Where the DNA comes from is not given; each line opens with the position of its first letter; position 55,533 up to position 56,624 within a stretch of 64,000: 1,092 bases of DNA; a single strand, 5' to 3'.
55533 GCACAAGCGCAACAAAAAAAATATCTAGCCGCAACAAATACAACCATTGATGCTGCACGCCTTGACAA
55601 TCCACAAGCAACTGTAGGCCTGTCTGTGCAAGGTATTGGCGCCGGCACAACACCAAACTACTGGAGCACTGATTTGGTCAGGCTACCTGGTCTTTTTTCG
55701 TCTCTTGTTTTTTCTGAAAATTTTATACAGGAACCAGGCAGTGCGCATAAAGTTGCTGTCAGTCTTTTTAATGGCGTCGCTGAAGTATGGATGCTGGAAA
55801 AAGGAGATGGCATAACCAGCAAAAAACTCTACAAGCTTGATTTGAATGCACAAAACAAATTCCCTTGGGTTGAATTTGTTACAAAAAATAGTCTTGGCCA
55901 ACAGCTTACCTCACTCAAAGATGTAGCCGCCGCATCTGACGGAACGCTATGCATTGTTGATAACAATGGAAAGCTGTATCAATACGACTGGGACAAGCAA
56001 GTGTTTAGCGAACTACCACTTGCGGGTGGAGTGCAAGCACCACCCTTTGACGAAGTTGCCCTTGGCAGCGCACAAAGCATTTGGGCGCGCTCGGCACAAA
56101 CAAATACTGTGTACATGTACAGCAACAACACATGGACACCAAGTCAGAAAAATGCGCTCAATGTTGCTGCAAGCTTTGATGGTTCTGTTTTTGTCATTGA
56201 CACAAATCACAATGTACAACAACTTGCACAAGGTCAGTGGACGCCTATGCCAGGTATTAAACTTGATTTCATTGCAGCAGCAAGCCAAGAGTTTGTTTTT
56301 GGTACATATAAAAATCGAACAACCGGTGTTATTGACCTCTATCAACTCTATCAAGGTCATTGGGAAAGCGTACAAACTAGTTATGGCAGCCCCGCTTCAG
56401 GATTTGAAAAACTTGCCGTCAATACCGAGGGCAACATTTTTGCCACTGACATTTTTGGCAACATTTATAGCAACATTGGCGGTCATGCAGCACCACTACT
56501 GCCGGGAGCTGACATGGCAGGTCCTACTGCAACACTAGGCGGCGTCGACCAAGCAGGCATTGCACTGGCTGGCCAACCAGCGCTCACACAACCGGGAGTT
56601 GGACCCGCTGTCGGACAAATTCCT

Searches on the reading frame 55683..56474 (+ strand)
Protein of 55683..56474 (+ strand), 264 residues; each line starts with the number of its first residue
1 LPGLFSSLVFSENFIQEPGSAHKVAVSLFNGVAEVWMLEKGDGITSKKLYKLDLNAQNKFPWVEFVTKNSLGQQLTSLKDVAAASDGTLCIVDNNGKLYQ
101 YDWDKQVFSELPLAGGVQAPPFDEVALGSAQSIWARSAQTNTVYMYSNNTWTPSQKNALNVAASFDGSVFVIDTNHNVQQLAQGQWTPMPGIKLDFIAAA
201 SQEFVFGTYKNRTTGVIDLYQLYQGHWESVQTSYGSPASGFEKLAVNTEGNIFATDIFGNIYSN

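Call 59: find_related_loci(query=A4, collection=metagenome_contigs, flank=10000)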
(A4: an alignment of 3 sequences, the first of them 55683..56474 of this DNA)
Query A4 (264 aa) in metagenome_contigs; peptide patterns used: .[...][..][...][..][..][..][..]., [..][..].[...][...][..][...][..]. (x = any residue, [..] = any of these).
600 stretches matched a pattern, but none encodes a relative of the query by tblastn (E <= 1e-3).
